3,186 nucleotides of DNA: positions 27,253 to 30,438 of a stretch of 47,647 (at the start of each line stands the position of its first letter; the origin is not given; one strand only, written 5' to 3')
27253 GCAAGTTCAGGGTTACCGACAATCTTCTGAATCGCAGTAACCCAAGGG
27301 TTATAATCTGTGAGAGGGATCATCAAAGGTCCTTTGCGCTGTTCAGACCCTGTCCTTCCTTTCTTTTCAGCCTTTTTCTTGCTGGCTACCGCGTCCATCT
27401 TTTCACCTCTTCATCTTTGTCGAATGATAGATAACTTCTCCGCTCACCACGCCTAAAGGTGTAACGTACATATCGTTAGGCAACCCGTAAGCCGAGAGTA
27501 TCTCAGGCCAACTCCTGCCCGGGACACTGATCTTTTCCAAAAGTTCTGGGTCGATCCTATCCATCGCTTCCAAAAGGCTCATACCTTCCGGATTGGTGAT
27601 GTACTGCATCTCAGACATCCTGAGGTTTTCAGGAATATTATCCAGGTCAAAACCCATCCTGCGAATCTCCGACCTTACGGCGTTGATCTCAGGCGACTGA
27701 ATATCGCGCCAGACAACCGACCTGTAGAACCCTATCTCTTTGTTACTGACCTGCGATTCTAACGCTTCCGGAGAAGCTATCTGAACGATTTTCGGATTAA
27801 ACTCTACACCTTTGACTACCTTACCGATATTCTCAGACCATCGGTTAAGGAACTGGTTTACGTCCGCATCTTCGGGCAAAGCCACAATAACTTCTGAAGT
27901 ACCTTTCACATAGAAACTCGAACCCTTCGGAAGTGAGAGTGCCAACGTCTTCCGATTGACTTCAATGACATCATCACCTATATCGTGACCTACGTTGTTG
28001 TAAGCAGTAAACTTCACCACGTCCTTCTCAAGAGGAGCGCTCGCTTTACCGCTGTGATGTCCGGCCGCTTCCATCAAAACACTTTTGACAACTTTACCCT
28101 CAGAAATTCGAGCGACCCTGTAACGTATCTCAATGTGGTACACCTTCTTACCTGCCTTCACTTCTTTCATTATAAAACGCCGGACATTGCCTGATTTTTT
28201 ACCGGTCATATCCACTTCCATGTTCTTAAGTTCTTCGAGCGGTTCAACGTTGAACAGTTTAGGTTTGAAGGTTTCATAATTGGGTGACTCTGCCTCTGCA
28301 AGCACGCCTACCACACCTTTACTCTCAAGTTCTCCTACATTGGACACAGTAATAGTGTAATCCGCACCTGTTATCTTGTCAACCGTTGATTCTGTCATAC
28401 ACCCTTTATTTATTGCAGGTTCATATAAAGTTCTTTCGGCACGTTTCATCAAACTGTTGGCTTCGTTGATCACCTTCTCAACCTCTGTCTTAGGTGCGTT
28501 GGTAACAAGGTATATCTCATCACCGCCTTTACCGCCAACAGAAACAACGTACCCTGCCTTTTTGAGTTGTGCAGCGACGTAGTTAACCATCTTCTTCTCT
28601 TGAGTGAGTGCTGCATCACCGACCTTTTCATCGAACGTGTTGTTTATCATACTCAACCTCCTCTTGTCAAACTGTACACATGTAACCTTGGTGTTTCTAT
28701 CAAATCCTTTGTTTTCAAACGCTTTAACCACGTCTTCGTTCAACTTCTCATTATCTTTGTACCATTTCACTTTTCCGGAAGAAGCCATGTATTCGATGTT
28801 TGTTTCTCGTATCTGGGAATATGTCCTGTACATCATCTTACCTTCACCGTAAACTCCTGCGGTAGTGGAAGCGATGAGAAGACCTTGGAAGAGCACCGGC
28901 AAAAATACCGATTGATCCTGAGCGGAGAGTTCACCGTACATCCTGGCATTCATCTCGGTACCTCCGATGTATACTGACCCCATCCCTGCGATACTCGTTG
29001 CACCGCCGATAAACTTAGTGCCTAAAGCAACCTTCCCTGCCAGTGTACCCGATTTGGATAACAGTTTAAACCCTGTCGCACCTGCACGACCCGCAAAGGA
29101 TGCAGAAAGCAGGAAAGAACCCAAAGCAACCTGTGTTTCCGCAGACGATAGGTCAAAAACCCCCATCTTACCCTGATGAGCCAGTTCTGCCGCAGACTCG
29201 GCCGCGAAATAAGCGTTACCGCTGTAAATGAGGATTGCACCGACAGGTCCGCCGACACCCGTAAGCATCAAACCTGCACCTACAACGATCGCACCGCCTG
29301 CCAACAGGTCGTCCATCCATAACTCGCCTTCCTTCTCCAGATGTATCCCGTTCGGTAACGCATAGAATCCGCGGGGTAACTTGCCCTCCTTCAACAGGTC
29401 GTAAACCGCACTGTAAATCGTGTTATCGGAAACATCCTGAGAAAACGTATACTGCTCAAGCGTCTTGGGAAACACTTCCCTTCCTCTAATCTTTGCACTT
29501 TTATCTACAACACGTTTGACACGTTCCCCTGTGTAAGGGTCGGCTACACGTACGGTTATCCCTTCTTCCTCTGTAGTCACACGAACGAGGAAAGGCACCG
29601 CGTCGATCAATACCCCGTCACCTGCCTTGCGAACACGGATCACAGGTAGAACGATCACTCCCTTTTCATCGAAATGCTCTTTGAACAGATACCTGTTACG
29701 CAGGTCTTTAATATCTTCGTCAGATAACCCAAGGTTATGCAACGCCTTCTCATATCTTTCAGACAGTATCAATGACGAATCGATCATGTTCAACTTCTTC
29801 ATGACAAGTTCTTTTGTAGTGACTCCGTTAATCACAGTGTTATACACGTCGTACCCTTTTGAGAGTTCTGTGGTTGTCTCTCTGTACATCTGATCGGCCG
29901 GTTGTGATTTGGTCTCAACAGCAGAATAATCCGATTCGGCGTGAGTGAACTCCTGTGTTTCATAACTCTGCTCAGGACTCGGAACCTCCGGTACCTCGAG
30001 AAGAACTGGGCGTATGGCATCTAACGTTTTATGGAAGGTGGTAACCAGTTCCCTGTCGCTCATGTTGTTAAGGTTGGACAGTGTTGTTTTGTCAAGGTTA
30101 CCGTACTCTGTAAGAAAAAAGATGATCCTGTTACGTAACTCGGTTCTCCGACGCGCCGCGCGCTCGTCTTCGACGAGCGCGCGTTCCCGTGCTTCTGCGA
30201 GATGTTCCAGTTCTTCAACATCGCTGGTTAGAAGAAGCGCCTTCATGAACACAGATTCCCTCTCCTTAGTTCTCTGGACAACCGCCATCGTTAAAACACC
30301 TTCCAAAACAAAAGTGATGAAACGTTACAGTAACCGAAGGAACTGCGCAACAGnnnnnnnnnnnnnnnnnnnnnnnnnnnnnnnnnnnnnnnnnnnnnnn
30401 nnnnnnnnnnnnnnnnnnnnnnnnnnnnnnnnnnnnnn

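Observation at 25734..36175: Translationally coupled four-gene operon of very large orphan proteins: candidate novel cell-envelope / host-contact system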

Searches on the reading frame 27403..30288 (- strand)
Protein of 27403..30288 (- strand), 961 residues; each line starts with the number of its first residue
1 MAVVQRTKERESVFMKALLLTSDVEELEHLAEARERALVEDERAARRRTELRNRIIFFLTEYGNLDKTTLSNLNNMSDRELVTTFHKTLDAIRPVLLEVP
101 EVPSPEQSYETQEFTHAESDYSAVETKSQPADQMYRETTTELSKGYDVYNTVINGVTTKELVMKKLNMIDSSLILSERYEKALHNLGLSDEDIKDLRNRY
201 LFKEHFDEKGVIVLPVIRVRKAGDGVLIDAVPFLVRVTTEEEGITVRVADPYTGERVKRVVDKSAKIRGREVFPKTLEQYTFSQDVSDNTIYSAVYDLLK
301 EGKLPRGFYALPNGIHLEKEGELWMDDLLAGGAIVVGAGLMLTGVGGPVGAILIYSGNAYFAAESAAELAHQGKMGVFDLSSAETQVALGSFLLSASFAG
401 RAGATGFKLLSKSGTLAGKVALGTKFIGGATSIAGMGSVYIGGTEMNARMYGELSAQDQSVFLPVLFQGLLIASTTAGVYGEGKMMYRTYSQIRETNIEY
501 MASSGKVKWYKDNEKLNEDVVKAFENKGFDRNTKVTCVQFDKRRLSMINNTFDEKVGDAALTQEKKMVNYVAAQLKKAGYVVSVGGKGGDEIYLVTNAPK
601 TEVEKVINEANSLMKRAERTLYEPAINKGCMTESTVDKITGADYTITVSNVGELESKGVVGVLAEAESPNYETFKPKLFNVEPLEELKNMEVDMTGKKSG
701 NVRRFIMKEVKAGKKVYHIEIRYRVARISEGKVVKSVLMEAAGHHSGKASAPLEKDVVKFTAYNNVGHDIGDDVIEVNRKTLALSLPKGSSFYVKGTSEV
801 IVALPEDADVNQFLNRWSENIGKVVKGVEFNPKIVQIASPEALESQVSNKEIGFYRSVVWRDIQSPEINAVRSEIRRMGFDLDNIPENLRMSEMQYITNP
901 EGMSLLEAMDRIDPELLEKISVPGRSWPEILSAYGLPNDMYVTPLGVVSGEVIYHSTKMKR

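Call 6: search_protein_families(library=pfam, proteins=[window:27403-30288:-], max_evalue=0.1)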
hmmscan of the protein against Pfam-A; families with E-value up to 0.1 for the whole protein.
window:27403-30288:- (961 aa): 2 families
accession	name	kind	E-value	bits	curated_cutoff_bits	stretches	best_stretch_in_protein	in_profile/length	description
PF00990.26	GGDEF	-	0.00025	21.3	23.8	0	518-620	17-113/161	Diguanylate cyclase, GGDEF domain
PF09288.16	UBA_3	-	0.049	13.9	20.4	0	516-534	8-26/55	Fungal ubiquitin-associated domain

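Call 7: search_protein_families(library=phrogs, proteins=[window:27403-30288:-], max_evalue=0.1)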
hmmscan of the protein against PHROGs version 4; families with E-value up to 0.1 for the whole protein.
window:27403-30288:- (961 aa): 0 families

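Call 8: search_protein_families(library=ncbifam, proteins=[window:27403-30288:-], max_evalue=0.01)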
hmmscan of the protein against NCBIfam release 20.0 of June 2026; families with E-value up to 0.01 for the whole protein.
window:27403-30288:- (961 aa): 4 families
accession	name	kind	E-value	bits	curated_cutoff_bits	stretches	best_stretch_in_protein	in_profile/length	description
TIGR00254.1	GGDEF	domain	1.4e-05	24.9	37.4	0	518-620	20-114/168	diguanylate cyclase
NF047654.1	DiguCycDgcRLepto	equivalog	4.8e-05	22.4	500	0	756-824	171-242/295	diguanylate cyclase DgcR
NF040885.1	diguan_DgcJ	equivalog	0.00079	18.3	500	1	529-613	367-446/493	diguanylate cyclase DgcJ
NF007380.0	PRK09894.1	equivalog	0.0063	15.9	256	0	758-810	167-220/296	diguanylate cyclase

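Call 10: search_solved_structures(query=window:27403-30288:-, max_evalue=1)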
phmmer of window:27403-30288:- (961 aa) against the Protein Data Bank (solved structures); distinct sequences matched with E-value up to 1: 6.
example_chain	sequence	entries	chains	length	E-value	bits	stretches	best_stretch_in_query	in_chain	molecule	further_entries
6zxb_A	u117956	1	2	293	0.055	14.7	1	755-824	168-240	Putative GGDEF/response regulator receiver domain protein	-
6zxc_A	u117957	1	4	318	0.057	14.7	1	755-824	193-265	Putative GGDEF/response regulator receiver domain protein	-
6zxm_A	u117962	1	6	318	0.11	13.8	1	755-824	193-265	Putative GGDEF/response regulator receiver domain protein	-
3mte_A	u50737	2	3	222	0.72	11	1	152-201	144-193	16S rRNA methylase | 16S rRNA (adenine(1408)-N(1))-methyltransferase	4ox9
3pb3_A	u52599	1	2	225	0.72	11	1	153-202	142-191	16S rRNA methylase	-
3p2e_A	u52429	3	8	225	0.74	11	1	152-201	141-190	16S rRNA methylase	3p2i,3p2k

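Call 13: find_homologous_proteins(query=window:27403-30288:-)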
Query window:27403-30288:- (961 aa): 1 proteins with E <= 0.001 among 8000 candidates.
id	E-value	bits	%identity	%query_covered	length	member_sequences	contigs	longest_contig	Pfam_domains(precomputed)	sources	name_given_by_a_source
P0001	0.0e+0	2116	100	100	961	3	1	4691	-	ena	-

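Call 19: find_encoding_contigs(protein=P0001, flank=10000, max_places=6)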
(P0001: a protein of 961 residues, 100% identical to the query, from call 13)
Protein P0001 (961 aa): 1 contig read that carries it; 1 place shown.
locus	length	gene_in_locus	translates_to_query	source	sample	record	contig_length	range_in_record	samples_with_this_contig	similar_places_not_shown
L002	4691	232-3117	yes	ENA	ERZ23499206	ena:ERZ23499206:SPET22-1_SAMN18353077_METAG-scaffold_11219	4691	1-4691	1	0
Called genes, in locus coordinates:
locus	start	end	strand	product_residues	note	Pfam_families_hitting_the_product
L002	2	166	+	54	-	?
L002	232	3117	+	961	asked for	-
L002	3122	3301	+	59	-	-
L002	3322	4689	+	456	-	?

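Call 33: find_related_loci(query=window:27403-30288:-, collection=viral_contigs, flank=10000)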
Query window:27403-30288:- (961 aa) in viral_contigs; peptide patterns used: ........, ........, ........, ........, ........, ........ (x = any residue, [..] = any of these).
5 stretches matched a pattern, but none encodes a relative of the query by tblastn (E <= 1e-3).

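Call 56: search_protein_representatives(protein=window:27403-30288:-)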
Query: 961 residues. Proteins with E-value up to 0.001 (for the whole library): 3; up to 1e-10: 3; up to 1e-30: 3. The best 3 are listed.
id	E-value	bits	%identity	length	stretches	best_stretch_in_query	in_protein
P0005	4.3e-86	306.3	33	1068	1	131-909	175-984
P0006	2.4e-80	287.3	89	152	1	813-961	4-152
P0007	5.4e-54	200.1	28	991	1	120-911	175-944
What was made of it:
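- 27403..30288 (-): g3: a 961-aa protein and the first member of a conserved gene pair. It has a variable N-terminus (aa 1-125), a conserved domain (aa 125-325), a hydrophobic core, two GGDEF-like domains and a conserved C-terminal segment (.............). The exhaustive HMMER search gave only P0005 (33% identity, E 4e-86), P0007 (28%, E 5e-54) and one fragment (call 56).
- Tried and rejected: For g3 this was overturned by the exhaustive HMMER search (call 56).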

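Call 57: find_encoding_contigs(protein=P0005, flank=10000, max_places=6)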
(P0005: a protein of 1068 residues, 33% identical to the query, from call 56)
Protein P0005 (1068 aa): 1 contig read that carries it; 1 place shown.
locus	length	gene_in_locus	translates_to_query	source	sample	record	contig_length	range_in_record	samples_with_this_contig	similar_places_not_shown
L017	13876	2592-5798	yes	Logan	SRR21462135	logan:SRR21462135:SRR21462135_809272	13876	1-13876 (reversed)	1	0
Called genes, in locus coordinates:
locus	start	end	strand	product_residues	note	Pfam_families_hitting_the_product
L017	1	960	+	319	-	?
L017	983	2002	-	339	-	PF04055:Radical_SAM, PF08608:Wyosine_form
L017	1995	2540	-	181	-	PF00293:NUDIX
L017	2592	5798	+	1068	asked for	-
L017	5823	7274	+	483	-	-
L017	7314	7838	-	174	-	-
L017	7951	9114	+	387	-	-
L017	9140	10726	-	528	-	PF02355:SecD_SecF_C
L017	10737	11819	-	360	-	PF02355:SecD_SecF_C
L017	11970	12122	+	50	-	-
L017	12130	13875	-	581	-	?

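Call 58: find_encoding_contigs(protein=P0007, flank=10000, max_places=6)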
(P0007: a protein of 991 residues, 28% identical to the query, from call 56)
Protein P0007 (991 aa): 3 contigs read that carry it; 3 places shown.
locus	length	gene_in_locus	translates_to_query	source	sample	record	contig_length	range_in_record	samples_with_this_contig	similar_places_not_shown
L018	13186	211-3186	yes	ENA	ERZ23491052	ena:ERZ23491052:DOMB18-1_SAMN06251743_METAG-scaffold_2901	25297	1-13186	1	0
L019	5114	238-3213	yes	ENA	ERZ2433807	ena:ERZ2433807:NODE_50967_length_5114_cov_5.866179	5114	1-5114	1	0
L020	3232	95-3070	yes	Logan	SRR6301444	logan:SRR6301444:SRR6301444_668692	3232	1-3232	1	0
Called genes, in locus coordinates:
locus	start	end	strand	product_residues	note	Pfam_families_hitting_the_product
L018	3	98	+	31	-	?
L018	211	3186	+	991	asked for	-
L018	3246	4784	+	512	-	-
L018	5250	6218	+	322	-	PF18962:Por_Secre_tail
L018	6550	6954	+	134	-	PF01201:Ribosomal_S8e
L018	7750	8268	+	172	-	PF00416:Ribosomal_S13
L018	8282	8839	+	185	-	PF01479:S4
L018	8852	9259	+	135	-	PF00411:Ribosomal_S11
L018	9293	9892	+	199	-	PF01193:RNA_pol_L, PF01000:RNA_pol_A_bac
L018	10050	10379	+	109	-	PF00828:Ribosomal_L27A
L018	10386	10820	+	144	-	PF00572:Ribosomal_L13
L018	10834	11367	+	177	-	PF00380:Ribosomal_S9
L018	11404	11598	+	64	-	PF01194:RNA_pol_N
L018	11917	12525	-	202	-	PF01135:PCMT, PF08704:GCD14, PF00398:RrnaAD, PF05175:MTS (faint), PF13649:Methyltransf_25 (weak), PF13847:Methyltransf_31 (weak), PF08241:Methyltransf_11 (weak)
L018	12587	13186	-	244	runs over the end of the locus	PF09754:PAC2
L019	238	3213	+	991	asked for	-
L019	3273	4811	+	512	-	-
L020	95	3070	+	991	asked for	-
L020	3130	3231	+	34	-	?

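Call 64: search_protein_families(library=padloc, proteins=[window:27403-30288:-, P0005, P0007, L017:5823-7274:+, L018:3246-4784:+], max_evalue=0.1)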
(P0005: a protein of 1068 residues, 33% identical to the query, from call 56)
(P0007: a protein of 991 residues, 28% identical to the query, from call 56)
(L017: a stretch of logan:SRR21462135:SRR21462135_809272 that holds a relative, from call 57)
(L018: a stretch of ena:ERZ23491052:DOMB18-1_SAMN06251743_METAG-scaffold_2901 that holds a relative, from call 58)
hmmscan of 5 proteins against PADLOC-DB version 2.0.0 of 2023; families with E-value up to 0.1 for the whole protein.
window:27403-30288:- (961 aa): 0 families

P0005 (1068 aa): 1 family
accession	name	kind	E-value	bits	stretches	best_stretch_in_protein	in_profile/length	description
PDLC02550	PglZ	-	0.029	10.9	1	589-716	117-242/700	PglZ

P0007 (991 aa): 0 families

L017:5823-7274:+ (483 aa): 1 family
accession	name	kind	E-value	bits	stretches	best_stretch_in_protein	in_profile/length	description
PDLC01193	Cas11b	-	0.0089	14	1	368-432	6-69/164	CAS-I-B; effector_SS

L018:3246-4784:+ (512 aa): 0 families

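Call 65: search_protein_families(library=pfam, proteins=[P0005, P0007, L017:5823-7274:+, L018:3246-4784:+, L017:7951-9114:+, L017:7314-7838:-, L018:5250-6218:+], max_evalue=0.1)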
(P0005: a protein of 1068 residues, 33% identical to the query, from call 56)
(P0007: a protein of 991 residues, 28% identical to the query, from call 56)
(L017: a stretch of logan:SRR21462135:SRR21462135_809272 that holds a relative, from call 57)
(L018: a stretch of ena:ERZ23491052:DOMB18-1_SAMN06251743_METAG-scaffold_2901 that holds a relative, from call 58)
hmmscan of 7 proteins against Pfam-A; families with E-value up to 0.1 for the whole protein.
P0005 (1068 aa): 3 families
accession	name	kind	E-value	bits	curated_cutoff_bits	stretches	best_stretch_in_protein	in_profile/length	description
PF03447.22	NAD_binding_3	-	0.0076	17.4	24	1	760-818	58-115/116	Homoserine dehydrogenase, NAD binding domain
PF09851.14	SHOCT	-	0.028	14.6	27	0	664-679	6-21/28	Short C-terminal domain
PF01755.23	Glyco_transf_25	-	0.085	13.2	24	0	112-204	84-175/199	Glycosyltransferase family 25 (LPS biosynthesis protein)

P0007 (991 aa): 1 family
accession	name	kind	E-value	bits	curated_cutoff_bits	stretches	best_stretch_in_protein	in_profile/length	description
PF00123.25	Hormone_2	-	0.075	13.5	21.2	0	230-244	3-17/28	Peptide hormone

L017:5823-7274:+ (483 aa): 0 families

L018:3246-4784:+ (512 aa): 0 families

L017:7951-9114:+ (387 aa): 0 families

L017:7314-7838:- (174 aa): 0 families

L018:5250-6218:+ (322 aa): 1 family
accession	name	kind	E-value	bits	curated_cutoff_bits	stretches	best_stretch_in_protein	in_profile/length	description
PF18962.6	Por_Secre_tail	-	2.3e-11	44.3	27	1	247-313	1-73/75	Secretion system C-terminal sorting domain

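Call 66: search_solved_structures(query=A2, max_evalue=1, show_alignments=3)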
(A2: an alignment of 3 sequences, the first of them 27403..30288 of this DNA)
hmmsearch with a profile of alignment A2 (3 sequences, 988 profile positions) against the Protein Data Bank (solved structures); distinct sequences matched with E-value up to 1: 2.
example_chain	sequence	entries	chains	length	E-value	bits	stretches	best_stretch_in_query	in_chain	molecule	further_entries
6zxb_A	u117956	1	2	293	0.34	12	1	780-847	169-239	Putative GGDEF/response regulator receiver domain protein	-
6zxc_A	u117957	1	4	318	0.4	11.8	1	780-847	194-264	Putative GGDEF/response regulator receiver domain protein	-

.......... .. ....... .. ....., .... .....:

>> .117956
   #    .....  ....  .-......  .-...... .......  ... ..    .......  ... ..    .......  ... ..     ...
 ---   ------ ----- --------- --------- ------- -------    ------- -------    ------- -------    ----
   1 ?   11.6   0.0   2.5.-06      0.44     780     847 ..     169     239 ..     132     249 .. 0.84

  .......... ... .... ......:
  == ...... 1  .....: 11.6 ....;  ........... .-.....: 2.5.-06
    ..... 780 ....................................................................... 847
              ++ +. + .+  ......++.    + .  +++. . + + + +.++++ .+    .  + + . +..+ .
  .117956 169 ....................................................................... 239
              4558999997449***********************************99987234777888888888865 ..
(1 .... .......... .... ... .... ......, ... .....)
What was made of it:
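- The two homologues alone give no Pfam GGDEF hit (call 65), and the family profile against PDB gives only E 0.34 (call 66). All sequence matches are sub-threshold (calls 6, 8, 65, 66).
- Tried and rejected: The g3-family profile gave only E 0.34 (call 66).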

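Call 71: predict_structure(protein=window:27403-30288:-)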
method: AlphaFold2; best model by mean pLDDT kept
length: 961 residues; sequences in the alignment: 1
mean_pLDDT: 34.7   pTM: 0.23
mean pLDDT of the five models: 34.7, 32.3, 32.1, 29.9, 29.8
residues with pLDDT >= 90: 0; 70-90: 0; 50-70: 46; < 50: 915
segments of 3 or more residues with pLDDT < 50: 1-51, 53-65, 89-524, 526-564, 577-581, 583-604, 624-961
pLDDT, mean of each block of 10 residues (from residue 1): 26 36 42 43 46 47 48 55 49 36 29 25 28 30 30 32 33 33 38 39 32 33 32 39 39 33 27 33 38 38 33 24 28 26 28 31 34 37 35 36 34 37 32 31 31 32 32 28 27 27 30 39 47 41 37 37 48 50 43 45 50 53 45 44 33 24 23 24 26 27 27 30 23 22 26 31 28 33 35 35 38 41 31 33 35 29 32 35 37 32 38 39 41 38 31 29 25
secondary structure, 60 per line:
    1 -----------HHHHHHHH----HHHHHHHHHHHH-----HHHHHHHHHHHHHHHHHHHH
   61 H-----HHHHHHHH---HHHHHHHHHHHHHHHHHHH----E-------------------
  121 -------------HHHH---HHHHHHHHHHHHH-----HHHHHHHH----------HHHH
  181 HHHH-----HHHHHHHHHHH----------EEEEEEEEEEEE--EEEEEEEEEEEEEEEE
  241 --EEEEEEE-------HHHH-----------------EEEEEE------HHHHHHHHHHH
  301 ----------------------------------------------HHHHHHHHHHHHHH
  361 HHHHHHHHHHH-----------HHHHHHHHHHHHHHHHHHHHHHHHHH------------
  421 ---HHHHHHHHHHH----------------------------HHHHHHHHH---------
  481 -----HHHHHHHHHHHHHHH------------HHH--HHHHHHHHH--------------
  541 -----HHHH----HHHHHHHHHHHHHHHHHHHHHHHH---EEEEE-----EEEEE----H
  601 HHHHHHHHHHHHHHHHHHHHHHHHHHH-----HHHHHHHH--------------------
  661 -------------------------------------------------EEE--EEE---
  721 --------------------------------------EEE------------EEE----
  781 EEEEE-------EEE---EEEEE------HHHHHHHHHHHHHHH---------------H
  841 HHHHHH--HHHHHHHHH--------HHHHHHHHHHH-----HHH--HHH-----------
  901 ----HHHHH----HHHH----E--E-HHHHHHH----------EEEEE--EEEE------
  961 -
elements in order (helices of 4 or more, strands of 3 or more residues): H12-19 H24-35 H41-61 H67-74 H78-96 H134-137 H141-153 H159-166 H177-184 H190-200 E211-222 E225-240 E243-249 H257-260 E278-283 H290-300 H347-371 H383-408 H424-434 H463-471 H486-500 H518-526 H546-549 H554-577 E581-585 E591-595 H600-627 H633-640 E710-712 E715-717 E759-761 E774-776 E781-785 E793-795 E799-803 H810-824 H840-846 H849-857 H866-876 H905-909 H914-917 H927-933 E944-948 E951-954
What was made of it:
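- Tried and rejected: Full-length single-sequence AF2 of g3. pLDDT was 34.7, which is unusable (call 71).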

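Call 115: search_dna_similar(query=window:27403-30288:-, collection=plasmids, mode=protein, max_evalue=0.001, max_rows=5)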
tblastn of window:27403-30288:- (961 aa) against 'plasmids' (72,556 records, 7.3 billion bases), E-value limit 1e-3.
No match.

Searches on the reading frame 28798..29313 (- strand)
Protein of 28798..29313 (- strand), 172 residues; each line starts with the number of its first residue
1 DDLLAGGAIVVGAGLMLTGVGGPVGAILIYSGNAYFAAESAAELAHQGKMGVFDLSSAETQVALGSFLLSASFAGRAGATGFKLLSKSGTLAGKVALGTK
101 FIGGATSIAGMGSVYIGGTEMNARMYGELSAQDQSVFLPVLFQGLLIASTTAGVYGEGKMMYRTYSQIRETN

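Call 110: search_protein_families(library=pfam, proteins=[window:28798-29313:-], max_evalue=0.5)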
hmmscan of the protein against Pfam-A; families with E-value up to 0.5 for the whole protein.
window:28798-29313:- (172 aa): 0 families

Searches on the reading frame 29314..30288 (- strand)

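Call 110: search_protein_families(library=pfam, proteins=[window:29314-30288:-], max_evalue=0.5)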
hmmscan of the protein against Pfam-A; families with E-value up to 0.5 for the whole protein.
window:29314-30288:- (325 aa): 2 families
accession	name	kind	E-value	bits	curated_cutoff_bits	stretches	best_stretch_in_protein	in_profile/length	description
PF24548.1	EF_EFCAB10_C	-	0.044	13.9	32.5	1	173-194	17-40/60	EFCAB10, C-terminal EF-hand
PF21988.2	G7C_GBD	-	0.14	12.3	27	0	225-280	34-86/152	Podovirus tailspike protein Galactose-binding domain-like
